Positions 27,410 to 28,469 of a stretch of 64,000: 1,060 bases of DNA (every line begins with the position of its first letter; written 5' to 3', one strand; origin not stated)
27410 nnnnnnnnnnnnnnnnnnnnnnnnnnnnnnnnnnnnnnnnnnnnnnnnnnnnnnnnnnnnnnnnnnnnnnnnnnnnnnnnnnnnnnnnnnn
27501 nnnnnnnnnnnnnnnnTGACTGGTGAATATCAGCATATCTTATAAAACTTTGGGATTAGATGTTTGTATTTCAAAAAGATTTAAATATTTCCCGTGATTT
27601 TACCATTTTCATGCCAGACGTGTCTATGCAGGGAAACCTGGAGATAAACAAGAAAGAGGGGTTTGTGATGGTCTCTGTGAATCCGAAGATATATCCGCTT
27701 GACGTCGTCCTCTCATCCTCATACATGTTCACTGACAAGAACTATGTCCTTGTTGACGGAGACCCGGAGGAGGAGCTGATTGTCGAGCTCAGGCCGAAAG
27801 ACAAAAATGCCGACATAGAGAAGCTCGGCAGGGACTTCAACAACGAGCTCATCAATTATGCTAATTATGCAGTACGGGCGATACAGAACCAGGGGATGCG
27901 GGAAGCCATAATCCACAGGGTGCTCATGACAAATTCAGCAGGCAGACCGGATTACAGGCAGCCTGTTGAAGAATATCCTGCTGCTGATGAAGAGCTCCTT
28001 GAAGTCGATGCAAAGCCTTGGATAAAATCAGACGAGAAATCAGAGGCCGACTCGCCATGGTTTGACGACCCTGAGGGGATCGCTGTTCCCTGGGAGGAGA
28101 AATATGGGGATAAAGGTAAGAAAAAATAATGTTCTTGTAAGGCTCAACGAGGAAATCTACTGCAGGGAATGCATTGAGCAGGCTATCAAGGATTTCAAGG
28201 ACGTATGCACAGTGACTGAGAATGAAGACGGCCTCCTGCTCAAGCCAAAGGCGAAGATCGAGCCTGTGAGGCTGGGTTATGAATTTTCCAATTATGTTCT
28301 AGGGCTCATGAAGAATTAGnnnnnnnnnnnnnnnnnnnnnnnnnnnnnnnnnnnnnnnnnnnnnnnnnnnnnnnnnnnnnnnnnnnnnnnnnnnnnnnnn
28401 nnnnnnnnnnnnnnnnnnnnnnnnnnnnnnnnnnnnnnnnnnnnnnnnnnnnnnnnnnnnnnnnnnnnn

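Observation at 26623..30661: Archaeal His-Xaa-Ser (Hxs-like) maturation core arranged divergently from a large rSAM operon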

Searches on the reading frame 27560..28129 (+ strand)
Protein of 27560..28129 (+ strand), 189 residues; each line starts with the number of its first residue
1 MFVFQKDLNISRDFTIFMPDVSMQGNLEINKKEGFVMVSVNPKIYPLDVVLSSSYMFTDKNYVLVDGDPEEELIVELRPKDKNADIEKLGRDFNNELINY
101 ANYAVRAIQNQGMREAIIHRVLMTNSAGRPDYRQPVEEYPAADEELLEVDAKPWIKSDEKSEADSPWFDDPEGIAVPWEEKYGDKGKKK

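Call 3: search_protein_families(library=ncbifam, proteins=[window:27560-28129:+], max_evalue=0.01)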
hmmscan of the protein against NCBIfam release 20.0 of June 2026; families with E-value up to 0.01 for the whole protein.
window:27560-28129:+ (189 aa): 1 family
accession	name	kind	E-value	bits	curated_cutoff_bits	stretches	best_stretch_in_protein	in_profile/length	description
TIGR03976.1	chp_LLNDYxLRE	equivalog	9.6e-12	45.1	50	1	42-124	3-86/90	His-Xaa-Ser system protein HxsD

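Call 4: search_protein_families(library=pfam, proteins=[window:27560-28129:+], max_evalue=0.01)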
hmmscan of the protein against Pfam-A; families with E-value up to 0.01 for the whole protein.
window:27560-28129:+ (189 aa): 0 families

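Call 14: search_protein_families(library=padloc, proteins=[window:27560-28129:+], max_evalue=0.01)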
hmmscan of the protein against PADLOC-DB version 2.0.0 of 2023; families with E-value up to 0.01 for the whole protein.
window:27560-28129:+ (189 aa): 0 families

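Call 47: search_protein_families(library=phrogs, proteins=[window:27611-28129:+], max_evalue=0.01)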
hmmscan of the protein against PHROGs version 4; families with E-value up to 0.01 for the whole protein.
window:27611-28129:+ (172 aa): 0 families

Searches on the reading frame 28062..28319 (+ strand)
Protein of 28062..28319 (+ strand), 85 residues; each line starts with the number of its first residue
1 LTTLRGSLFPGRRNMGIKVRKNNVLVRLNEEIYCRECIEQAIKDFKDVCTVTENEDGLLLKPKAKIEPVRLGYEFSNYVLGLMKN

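Call 3: search_protein_families(library=ncbifam, proteins=[window:28062-28319:+], max_evalue=0.01)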
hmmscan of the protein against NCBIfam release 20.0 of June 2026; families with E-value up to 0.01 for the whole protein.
window:28062-28319:+ (85 aa): 1 family
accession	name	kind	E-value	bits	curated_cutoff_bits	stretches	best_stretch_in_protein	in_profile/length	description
NF038315.1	HxsD_rel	equivalog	4.4e-15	55.6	41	1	26-84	1-62/62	HxsD-like protein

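Call 4: search_protein_families(library=pfam, proteins=[window:28062-28319:+], max_evalue=0.01)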
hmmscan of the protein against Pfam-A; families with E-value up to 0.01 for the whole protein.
window:28062-28319:+ (85 aa): 0 families

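Call 14: search_protein_families(library=padloc, proteins=[window:28062-28319:+], max_evalue=0.01)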
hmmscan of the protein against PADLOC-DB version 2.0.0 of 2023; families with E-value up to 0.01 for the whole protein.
window:28062-28319:+ (85 aa): 0 families

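Call 47: search_protein_families(library=phrogs, proteins=[window:28104-28319:+], max_evalue=0.01)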
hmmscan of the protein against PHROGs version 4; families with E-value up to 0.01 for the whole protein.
window:28104-28319:+ (71 aa): 0 families
